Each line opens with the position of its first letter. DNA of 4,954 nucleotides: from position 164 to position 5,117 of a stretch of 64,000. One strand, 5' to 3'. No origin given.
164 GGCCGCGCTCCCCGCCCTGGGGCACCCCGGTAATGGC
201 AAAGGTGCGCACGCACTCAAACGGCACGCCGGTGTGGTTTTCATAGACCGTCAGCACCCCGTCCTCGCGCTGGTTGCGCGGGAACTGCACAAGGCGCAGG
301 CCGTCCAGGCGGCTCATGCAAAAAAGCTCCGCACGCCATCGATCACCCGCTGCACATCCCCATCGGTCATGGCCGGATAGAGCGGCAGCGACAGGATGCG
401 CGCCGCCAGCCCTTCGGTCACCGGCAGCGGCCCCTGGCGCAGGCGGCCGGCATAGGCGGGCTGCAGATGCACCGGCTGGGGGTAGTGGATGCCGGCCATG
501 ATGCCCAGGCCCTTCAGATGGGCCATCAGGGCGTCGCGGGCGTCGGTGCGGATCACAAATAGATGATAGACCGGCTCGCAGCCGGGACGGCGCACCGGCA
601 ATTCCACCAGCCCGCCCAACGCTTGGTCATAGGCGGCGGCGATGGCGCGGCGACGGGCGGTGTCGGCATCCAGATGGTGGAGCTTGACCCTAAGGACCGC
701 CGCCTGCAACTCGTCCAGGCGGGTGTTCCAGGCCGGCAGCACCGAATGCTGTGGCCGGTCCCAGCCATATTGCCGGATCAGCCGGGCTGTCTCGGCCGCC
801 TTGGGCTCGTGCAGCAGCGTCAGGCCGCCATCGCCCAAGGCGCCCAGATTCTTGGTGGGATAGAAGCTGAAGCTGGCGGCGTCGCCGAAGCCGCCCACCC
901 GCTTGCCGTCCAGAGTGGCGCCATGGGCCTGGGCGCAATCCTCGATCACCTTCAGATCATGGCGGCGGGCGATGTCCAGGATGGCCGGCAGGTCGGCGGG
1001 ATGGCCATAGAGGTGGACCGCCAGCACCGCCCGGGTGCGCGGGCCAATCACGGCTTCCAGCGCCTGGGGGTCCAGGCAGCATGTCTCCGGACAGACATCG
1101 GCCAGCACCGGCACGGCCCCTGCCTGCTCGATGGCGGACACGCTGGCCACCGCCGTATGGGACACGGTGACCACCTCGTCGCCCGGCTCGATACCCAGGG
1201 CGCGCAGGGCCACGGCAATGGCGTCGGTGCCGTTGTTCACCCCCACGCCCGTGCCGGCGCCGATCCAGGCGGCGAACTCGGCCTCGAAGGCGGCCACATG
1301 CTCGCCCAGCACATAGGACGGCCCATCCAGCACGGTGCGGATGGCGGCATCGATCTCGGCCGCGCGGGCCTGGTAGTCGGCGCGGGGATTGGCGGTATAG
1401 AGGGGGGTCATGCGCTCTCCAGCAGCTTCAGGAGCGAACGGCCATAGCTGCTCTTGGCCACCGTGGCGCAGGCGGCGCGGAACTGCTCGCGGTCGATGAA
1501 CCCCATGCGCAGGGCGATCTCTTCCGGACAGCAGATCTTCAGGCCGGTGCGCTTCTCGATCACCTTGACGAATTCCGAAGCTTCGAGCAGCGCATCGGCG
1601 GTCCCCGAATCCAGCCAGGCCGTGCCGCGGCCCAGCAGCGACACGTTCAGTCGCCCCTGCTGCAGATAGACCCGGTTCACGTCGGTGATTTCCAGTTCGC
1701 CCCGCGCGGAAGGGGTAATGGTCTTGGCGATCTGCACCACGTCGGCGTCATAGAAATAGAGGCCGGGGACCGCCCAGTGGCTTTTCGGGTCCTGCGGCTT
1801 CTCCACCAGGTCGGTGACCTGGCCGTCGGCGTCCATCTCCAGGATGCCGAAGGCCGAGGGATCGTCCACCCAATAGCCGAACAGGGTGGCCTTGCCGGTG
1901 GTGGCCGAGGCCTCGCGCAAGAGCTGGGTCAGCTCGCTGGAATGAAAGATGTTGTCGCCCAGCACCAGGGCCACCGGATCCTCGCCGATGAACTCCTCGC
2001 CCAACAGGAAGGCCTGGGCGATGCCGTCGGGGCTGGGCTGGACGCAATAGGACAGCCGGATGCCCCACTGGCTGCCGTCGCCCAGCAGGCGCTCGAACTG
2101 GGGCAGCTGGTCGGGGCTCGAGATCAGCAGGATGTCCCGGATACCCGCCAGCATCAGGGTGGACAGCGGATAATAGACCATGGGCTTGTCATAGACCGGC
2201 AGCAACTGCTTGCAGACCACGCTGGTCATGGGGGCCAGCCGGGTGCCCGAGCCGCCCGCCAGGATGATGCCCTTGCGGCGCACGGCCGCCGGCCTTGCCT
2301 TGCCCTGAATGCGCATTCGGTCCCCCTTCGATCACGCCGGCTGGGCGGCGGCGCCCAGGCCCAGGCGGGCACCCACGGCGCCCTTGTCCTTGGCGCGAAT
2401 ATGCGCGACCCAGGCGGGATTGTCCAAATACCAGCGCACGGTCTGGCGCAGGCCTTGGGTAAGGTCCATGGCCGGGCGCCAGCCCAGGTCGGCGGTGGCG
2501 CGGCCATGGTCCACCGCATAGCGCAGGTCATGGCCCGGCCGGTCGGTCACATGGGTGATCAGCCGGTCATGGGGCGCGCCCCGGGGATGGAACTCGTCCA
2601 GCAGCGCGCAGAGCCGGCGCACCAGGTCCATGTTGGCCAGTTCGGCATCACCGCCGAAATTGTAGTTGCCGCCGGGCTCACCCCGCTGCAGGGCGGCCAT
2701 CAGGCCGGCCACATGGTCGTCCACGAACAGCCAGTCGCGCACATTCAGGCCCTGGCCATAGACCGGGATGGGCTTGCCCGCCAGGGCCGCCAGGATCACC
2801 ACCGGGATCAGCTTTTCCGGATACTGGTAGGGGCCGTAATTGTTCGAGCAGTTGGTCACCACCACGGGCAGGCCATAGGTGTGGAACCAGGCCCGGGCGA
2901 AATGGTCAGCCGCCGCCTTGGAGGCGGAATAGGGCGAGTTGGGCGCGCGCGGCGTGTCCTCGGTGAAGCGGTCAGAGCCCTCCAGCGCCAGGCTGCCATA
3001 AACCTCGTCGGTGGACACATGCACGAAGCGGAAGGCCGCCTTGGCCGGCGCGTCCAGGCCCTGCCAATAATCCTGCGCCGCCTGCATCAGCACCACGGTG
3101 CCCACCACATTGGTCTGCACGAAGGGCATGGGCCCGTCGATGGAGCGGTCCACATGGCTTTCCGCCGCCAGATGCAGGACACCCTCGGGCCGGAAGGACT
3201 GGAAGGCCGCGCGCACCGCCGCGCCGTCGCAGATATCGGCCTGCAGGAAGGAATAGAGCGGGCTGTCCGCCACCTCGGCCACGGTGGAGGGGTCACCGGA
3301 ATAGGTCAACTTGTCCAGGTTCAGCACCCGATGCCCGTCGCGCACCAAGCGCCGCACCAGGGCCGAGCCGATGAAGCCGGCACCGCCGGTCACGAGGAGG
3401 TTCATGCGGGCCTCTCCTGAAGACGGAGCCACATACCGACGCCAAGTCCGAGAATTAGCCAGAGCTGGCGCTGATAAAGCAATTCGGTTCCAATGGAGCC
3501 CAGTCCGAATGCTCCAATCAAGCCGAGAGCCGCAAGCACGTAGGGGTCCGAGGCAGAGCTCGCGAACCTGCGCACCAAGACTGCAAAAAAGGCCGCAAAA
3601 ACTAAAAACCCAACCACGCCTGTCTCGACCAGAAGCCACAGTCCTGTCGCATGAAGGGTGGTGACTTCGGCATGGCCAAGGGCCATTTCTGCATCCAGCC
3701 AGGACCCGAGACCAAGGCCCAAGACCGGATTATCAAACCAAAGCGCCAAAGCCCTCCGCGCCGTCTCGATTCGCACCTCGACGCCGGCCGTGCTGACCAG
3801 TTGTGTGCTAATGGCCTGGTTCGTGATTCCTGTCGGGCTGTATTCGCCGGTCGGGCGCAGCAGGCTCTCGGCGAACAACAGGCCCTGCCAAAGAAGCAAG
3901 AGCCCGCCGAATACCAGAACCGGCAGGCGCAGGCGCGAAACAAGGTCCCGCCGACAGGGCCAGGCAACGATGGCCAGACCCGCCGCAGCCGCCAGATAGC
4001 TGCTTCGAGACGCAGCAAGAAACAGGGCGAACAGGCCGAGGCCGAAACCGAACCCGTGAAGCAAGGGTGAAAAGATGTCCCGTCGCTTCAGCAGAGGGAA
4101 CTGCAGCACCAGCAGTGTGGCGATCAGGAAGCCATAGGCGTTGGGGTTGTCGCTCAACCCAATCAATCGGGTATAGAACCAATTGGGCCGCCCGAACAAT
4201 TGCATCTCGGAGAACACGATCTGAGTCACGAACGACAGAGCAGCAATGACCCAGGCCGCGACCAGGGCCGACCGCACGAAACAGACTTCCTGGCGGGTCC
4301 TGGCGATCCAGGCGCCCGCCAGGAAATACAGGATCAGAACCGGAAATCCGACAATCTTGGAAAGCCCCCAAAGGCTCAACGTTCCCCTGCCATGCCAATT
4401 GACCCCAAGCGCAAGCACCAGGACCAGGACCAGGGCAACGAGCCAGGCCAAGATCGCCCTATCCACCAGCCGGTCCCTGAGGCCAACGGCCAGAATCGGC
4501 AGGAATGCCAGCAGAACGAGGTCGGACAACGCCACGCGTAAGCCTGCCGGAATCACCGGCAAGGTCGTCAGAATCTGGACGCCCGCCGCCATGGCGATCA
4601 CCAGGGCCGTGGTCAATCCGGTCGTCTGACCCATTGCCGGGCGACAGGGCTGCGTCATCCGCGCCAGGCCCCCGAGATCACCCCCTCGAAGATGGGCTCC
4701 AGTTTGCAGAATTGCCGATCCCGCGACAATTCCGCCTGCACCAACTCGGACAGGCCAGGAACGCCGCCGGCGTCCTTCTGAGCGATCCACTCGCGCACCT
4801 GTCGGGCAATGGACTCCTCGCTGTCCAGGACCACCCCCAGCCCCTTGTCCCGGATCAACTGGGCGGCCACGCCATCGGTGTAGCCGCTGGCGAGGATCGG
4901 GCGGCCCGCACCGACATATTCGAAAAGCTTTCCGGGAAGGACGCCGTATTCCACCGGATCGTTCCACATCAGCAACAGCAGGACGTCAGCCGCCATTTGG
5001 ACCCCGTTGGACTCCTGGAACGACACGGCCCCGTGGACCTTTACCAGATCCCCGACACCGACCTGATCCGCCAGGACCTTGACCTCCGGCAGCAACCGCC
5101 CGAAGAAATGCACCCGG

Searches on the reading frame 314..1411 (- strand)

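Call 79: search_protein_families(library=pfam, proteins=[window:314-1411:-], max_evalue=0.0001)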
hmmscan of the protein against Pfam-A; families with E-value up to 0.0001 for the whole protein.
window:314-1411:- (365 aa): 2 families
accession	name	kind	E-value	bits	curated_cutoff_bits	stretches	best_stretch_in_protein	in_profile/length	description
PF01041.23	DegT_DnrJ_EryC1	-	3.5e-111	372.3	19.8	1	17-360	4-359/360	DegT/DnrJ/EryC1/StrS aminotransferase family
PF00266.25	Aminotran_5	-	2.6e-05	23.8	21.5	1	39-164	45-181/371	Aminotransferase class-V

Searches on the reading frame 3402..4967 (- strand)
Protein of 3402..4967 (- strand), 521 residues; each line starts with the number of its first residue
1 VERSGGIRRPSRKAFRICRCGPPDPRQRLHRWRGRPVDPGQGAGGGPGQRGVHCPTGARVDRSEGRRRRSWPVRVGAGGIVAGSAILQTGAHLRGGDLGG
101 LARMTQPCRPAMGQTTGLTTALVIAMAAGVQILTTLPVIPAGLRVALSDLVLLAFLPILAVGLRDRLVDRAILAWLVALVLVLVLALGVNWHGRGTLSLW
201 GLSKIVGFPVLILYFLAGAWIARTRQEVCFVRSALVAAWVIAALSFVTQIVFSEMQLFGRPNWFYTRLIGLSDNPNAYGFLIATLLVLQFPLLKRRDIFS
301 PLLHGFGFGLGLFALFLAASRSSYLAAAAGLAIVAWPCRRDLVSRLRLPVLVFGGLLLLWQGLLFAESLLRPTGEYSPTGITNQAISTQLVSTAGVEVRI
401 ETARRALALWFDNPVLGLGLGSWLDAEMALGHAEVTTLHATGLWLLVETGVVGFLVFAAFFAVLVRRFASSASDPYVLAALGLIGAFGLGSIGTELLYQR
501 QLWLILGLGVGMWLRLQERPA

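Call 79: search_protein_families(library=pfam, proteins=[window:3402-4967:-], max_evalue=0.0001)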
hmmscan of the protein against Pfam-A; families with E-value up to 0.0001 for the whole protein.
window:3402-4967:- (521 aa): 1 family
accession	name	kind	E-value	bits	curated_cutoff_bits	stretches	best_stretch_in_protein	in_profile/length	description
PF04932.20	Wzy_C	-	1.8e-08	34.8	31.7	1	307-458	2-149/149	O-Antigen ligase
